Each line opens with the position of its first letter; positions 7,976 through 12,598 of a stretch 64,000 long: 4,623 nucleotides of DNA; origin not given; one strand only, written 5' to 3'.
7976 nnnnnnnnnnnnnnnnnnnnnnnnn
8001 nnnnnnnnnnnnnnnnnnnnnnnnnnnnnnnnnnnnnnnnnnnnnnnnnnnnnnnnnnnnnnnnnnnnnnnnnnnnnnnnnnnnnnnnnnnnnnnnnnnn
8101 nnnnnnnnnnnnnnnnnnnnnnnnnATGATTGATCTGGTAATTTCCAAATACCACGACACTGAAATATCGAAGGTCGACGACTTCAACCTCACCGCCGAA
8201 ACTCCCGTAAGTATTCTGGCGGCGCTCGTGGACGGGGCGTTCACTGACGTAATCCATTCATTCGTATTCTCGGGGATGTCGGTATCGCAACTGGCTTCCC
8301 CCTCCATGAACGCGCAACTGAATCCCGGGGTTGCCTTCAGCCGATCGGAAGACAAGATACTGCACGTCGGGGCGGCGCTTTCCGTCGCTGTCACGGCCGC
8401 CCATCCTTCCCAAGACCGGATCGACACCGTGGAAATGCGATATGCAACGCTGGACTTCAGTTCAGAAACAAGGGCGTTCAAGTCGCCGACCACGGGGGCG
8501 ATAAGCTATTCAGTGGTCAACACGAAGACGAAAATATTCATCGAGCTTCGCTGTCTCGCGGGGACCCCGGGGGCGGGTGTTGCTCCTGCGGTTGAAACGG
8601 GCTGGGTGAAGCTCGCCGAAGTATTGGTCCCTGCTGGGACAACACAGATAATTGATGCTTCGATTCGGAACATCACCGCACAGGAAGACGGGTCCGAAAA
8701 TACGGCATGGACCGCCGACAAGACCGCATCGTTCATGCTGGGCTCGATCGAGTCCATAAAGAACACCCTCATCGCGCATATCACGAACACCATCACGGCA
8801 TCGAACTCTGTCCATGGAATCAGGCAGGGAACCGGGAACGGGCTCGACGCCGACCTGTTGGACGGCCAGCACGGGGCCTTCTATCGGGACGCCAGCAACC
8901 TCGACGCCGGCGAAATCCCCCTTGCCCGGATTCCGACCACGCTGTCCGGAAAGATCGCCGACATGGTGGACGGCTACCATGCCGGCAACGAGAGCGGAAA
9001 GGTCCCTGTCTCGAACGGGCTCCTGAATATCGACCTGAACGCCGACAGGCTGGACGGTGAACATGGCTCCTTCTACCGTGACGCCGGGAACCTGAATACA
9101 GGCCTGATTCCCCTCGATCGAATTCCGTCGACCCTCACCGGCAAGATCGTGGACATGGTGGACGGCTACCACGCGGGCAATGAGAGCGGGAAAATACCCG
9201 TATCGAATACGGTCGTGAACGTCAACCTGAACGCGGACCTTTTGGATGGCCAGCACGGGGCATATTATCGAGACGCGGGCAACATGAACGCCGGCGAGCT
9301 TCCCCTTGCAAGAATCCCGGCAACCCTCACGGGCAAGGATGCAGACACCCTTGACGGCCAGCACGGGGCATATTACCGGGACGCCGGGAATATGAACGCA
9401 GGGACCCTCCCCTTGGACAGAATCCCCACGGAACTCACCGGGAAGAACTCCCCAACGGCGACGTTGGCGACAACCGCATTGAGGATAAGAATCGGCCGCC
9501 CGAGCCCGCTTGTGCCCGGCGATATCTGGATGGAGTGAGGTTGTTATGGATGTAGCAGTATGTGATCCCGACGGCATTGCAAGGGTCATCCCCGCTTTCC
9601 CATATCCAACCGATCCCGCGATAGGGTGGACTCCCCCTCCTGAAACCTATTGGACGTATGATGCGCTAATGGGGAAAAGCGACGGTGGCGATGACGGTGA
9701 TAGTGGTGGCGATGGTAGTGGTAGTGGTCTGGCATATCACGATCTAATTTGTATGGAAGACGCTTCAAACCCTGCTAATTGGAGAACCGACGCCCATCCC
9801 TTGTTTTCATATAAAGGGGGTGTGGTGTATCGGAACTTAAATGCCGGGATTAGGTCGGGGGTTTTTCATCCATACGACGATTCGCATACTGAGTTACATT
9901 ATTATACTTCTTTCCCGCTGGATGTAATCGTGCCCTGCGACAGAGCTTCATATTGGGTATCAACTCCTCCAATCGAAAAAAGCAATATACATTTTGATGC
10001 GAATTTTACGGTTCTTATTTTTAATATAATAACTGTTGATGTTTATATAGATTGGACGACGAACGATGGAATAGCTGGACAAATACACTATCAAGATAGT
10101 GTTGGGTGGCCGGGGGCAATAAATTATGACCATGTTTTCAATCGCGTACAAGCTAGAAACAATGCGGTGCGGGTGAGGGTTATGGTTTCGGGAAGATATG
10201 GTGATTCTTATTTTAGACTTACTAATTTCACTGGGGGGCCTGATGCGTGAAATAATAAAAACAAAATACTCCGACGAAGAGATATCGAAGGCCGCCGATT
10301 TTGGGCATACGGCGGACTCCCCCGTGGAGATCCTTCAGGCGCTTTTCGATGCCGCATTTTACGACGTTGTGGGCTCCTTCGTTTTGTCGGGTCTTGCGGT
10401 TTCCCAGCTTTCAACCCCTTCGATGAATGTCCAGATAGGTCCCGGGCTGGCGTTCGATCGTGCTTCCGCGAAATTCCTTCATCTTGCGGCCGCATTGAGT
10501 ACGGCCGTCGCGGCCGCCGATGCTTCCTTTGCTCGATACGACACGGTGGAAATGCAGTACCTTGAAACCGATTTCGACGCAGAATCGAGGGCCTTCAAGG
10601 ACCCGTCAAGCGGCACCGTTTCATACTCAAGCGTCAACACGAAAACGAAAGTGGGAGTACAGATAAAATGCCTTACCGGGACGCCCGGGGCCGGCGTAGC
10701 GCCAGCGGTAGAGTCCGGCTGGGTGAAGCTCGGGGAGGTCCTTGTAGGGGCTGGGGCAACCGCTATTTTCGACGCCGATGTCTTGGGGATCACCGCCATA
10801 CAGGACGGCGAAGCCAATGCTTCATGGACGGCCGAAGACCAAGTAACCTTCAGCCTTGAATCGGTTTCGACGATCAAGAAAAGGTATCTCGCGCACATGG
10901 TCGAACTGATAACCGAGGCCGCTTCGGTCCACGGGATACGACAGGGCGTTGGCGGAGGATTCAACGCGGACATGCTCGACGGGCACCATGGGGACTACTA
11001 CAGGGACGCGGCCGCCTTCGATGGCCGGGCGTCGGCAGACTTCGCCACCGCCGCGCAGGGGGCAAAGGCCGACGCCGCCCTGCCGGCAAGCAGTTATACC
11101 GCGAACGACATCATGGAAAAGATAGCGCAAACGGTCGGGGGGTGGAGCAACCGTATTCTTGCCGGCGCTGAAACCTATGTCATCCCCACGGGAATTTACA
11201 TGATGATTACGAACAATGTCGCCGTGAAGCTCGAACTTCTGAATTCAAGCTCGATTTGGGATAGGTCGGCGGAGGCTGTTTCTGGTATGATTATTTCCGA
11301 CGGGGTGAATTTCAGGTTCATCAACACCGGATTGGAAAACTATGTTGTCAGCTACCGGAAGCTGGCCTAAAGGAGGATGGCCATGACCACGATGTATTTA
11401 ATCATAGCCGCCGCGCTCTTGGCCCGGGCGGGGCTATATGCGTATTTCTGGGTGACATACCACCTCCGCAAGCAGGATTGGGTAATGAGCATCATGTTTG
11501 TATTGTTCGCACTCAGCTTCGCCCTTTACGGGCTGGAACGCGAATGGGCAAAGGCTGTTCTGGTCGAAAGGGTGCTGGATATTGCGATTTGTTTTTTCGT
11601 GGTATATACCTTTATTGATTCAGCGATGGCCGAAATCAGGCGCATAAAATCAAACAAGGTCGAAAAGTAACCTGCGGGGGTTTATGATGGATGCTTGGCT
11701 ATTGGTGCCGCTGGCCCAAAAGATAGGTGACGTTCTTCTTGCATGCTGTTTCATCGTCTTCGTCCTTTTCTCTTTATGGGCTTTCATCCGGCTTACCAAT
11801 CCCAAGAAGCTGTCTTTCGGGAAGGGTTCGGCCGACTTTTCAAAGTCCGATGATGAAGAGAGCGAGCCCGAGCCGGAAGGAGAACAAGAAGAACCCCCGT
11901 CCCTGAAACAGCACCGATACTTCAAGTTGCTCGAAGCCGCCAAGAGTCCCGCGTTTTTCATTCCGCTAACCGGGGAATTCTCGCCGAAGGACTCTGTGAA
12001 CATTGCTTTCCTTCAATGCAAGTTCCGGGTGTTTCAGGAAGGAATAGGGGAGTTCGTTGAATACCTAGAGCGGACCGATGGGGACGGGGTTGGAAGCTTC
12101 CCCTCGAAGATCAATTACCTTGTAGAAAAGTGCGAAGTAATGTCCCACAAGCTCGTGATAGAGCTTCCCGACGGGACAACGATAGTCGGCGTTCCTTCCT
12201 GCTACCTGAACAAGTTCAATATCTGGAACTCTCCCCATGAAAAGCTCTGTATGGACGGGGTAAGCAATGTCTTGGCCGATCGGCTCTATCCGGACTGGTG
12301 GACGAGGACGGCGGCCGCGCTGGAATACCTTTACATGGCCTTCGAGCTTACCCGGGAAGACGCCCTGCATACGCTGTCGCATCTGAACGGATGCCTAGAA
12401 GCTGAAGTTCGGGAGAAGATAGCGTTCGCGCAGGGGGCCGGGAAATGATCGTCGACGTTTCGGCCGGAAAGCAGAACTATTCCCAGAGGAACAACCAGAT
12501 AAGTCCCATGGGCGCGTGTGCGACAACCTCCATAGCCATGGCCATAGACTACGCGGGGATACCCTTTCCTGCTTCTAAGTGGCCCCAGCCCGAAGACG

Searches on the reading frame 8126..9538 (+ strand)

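Call 21: search_protein_families(library=phrogs, proteins=[window:8126-9538:+], max_evalue=0.0001)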
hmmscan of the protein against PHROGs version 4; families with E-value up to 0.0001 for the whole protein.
window:8126-9538:+ (470 aa): 7 families
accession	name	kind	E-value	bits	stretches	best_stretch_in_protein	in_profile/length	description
phrog_5342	-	tail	1.6e-30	105.8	4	231-277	2495-2541/3319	tail fiber protein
phrog_25747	-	tail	2.5e-24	86.3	2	230-277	423-469/901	tail fiber protein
phrog_30680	-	unknown function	8.2e-20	72.2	2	342-379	167-204/342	-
phrog_8443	-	tail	3.6e-16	60.2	1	234-286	215-265/636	tail fiber protein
phrog_19602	-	tail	5.3e-08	33.1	0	234-285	286-339/504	tail fiber protein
phrog_15547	-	unknown function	8.9e-08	32.7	0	209-263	191-242/373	-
phrog_6942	-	tail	2.2e-07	31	0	305-355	56-111/708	tail fiber protein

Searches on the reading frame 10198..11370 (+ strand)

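Call 21: search_protein_families(library=phrogs, proteins=[window:10198-11370:+], max_evalue=0.0001)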
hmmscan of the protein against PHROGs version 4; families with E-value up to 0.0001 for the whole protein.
window:10198-11370:+ (390 aa): 0 families

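Call 35: search_protein_families(library=phrogs, proteins=[window:10198-11370:+], max_evalue=0.001)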
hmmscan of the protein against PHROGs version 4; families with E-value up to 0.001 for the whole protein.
window:10198-11370:+ (390 aa): 1 family
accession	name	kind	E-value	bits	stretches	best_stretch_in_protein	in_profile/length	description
phrog_8443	-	tail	0.0002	21.4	1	230-288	200-254/636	tail fiber protein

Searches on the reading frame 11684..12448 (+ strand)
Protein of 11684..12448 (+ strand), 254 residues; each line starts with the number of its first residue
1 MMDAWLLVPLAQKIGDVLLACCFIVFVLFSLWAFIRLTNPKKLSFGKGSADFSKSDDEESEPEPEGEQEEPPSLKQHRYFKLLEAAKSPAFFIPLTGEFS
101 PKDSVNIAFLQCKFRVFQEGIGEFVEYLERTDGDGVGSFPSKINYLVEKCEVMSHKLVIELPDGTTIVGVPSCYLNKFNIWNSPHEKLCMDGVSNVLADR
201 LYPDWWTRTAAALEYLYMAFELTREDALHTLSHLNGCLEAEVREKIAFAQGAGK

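Call 21: search_protein_families(library=phrogs, proteins=[window:11684-12448:+], max_evalue=0.0001)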
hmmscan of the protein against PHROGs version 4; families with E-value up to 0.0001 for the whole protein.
window:11684-12448:+ (254 aa): 1 family
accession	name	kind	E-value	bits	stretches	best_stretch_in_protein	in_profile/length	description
phrog_18926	-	unknown function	7.7e-08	33.1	1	147-239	123-214/224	-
